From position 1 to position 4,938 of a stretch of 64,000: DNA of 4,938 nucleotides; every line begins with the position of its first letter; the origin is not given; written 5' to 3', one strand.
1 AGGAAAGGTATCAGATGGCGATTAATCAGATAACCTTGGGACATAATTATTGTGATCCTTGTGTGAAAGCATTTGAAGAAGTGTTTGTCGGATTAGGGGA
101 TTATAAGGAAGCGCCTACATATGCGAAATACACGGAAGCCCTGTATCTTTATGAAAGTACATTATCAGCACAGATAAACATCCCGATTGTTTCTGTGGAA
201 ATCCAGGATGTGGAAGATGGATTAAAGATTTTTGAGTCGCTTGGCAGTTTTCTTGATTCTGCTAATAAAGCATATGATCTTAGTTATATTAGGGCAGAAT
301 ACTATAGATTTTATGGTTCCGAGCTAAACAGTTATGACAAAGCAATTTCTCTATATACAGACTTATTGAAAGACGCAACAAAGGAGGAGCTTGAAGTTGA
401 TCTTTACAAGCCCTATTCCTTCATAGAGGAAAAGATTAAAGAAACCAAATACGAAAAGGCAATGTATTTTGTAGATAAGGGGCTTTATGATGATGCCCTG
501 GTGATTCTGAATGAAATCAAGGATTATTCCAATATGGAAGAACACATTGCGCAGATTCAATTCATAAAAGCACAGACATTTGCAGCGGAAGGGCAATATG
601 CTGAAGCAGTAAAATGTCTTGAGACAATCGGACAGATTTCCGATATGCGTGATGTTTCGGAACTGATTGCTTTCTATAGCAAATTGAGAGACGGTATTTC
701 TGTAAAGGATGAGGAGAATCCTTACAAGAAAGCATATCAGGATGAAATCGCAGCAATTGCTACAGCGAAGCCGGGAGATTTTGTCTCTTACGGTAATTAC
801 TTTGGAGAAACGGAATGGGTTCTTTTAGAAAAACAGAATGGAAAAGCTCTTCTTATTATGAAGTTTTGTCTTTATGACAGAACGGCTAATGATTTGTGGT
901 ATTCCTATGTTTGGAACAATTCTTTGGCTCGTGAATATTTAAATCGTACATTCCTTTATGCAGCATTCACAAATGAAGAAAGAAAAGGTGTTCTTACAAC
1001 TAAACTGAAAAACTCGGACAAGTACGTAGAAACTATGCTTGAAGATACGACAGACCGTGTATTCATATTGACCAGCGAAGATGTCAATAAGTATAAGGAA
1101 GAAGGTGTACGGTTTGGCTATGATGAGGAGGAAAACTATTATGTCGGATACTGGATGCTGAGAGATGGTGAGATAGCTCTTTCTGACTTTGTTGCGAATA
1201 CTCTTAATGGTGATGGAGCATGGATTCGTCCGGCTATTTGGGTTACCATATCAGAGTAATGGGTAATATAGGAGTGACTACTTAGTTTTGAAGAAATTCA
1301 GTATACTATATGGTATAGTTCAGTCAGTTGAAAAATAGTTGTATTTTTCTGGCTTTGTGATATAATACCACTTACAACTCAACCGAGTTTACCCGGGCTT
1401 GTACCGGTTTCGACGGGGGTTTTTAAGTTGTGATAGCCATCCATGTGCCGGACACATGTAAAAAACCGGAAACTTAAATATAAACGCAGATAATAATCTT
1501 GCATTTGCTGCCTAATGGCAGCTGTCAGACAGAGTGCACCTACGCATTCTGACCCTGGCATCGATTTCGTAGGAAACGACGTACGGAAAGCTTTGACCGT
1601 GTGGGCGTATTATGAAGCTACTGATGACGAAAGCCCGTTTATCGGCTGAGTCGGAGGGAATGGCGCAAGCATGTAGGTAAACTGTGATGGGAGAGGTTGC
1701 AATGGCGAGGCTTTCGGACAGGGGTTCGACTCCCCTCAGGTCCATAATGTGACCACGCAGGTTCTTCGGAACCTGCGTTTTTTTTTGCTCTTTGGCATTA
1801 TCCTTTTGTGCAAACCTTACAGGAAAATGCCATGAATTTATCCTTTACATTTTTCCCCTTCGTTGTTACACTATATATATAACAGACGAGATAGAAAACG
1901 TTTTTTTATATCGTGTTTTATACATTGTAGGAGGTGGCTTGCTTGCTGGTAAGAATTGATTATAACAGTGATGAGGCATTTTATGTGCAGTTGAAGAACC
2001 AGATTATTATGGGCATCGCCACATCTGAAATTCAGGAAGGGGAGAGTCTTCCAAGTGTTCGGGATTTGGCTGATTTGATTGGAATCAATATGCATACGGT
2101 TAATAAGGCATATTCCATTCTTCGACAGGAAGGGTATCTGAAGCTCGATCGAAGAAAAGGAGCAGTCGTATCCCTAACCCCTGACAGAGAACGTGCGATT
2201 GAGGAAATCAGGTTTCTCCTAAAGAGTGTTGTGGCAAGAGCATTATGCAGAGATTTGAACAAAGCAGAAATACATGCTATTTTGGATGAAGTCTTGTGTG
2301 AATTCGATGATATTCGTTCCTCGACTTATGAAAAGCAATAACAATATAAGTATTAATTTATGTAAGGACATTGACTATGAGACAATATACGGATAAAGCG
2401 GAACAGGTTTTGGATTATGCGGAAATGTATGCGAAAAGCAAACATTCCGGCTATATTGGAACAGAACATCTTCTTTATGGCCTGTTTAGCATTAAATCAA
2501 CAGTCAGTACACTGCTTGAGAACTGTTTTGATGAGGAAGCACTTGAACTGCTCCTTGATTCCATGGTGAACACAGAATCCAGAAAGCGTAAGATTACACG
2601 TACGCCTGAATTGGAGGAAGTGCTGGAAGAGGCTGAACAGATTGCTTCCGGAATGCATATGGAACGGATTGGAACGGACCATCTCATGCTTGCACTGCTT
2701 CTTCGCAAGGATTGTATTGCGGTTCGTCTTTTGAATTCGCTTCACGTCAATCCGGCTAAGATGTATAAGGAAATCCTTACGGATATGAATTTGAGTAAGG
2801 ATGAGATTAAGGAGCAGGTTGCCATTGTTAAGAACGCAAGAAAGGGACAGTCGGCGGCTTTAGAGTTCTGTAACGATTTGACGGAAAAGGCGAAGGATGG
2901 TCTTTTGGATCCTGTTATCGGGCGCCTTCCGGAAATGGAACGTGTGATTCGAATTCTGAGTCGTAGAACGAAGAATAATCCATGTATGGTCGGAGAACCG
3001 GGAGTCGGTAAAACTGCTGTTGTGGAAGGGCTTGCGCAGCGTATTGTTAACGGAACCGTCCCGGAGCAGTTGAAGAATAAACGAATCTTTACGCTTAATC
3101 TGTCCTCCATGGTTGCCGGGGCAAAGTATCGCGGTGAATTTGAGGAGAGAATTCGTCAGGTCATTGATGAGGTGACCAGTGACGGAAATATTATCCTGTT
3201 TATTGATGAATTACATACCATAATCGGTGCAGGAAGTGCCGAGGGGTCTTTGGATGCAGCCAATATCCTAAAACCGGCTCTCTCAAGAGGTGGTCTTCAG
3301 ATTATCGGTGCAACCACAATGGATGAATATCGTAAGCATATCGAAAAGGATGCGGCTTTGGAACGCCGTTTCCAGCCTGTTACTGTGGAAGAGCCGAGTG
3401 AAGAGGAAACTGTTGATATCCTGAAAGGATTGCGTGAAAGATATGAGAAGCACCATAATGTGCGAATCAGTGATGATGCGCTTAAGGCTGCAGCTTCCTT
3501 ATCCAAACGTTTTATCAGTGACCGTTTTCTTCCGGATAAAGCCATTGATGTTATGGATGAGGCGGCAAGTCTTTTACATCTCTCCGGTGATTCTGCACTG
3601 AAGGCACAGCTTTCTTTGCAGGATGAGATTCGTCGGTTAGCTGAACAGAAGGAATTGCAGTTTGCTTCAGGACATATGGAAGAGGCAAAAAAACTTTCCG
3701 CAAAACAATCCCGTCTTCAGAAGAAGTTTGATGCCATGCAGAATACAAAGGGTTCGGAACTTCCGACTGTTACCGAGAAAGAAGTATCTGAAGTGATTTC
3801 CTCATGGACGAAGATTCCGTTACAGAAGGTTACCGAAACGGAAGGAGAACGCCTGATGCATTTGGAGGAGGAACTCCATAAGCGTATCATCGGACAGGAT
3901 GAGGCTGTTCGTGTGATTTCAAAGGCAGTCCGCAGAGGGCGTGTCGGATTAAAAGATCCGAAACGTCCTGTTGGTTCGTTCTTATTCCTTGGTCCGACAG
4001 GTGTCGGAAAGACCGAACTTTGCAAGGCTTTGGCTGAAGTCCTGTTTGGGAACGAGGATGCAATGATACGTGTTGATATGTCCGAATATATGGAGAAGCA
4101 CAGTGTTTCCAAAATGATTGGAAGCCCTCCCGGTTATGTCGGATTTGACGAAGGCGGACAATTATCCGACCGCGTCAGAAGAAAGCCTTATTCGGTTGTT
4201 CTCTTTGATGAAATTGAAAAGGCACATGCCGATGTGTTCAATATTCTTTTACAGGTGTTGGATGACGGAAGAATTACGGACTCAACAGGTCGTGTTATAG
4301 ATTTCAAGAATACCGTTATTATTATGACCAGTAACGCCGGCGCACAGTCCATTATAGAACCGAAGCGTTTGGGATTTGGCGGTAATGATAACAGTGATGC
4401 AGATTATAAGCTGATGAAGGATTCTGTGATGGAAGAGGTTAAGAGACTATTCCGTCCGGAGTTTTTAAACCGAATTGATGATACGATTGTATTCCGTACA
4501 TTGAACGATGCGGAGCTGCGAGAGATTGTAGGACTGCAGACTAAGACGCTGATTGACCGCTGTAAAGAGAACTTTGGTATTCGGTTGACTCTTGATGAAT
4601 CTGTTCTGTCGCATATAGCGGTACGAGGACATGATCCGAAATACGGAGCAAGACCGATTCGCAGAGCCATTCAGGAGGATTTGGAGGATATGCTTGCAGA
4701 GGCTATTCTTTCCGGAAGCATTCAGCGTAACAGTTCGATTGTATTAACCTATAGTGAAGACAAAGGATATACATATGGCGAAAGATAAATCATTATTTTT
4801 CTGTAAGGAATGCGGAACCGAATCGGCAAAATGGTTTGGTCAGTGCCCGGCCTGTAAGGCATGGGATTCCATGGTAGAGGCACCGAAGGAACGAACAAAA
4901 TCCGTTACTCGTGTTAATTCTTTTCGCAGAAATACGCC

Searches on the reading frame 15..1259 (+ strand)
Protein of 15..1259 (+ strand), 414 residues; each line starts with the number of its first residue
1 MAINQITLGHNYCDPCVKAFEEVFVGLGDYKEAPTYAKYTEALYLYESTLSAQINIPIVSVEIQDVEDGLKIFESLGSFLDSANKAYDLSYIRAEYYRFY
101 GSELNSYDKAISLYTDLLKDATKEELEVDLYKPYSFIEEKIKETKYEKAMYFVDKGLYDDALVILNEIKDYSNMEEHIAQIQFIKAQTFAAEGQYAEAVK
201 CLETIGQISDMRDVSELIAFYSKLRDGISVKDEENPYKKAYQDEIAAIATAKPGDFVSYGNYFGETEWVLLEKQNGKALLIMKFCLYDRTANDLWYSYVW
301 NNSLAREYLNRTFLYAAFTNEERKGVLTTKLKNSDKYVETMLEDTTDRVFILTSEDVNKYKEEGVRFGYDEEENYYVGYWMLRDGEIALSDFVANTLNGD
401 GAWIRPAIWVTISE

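Call 35: search_protein_families(library=pfam, proteins=[window:15-1259:+])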
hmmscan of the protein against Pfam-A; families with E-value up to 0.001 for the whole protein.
window:15-1259:+ (414 aa): 1 family
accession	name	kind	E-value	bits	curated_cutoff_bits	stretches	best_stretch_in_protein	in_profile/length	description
PF19789.6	DUF6273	-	3.3e-13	50.3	23.5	1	275-411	1-171/172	Domain of unknown function (DUF6273)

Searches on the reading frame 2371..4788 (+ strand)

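Call 35: search_protein_families(library=pfam, proteins=[window:2371-4788:+])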
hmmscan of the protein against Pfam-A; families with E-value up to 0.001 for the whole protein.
window:2371-4788:+ (805 aa): 20 families
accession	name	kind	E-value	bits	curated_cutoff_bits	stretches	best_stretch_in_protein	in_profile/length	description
PF07724.20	AAA_2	-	3.4e-71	239.1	27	1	532-704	1-165/166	AAA domain (Cdc48 subfamily)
PF17871.7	AAA_lid_9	-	4.1e-32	110.6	22.8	1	343-444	1-102/104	AAA lid domain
PF00004.35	AAA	-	3.5e-26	92.6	21.2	2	205-317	2-110/131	ATPase family associated with various cellular activities (AAA)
PF10431.15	ClpB_D2-small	-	3.3e-22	78.8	21.9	1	711-790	1-79/81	C-terminal, D2-small domain, of ClpB protein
PF07728.20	AAA_5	-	3.3e-17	63.2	22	1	537-657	2-124/139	AAA domain (dynein-related subfamily)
PF02861.25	Clp_N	-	2.3e-16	60.1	20.7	2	17-66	1-52/53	Clp amino terminal domain, pathogenicity island component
PF13401.12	AAA_22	-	2e-10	41.5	27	0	200-312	4-119/130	AAA domain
PF13191.12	AAA_16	-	1.6e-08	35.7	32.6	0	182-228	2-51/167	AAA ATPase domain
PF05621.17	TniB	-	3.9e-08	33.4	22.4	1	223-340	70-185/189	Bacterial TniB protein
PF00158.32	Sigma54_activat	-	5.1e-07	30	20.2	1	536-663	24-150/168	Sigma-54 interaction domain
PF13173.12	AAA_14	-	2.5e-06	28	27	0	538-633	6-88/129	AAA domain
PF13238.12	AAA_18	-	3.5e-06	27.9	29.4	0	540-574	4-32/128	AAA domain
PF12775.13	AAA_7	-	5.5e-06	26.5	25.8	0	536-585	35-84/181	P-loop containing dynein motor region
PF20720.3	nSTAND3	-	5e-05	23.5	27.2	0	538-577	21-60/155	Novel STAND NTPase 3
PF01078.27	Mg_chelatase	-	6.6e-05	22.8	20.3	0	537-581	25-65/207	Magnesium chelatase, subunit ChlI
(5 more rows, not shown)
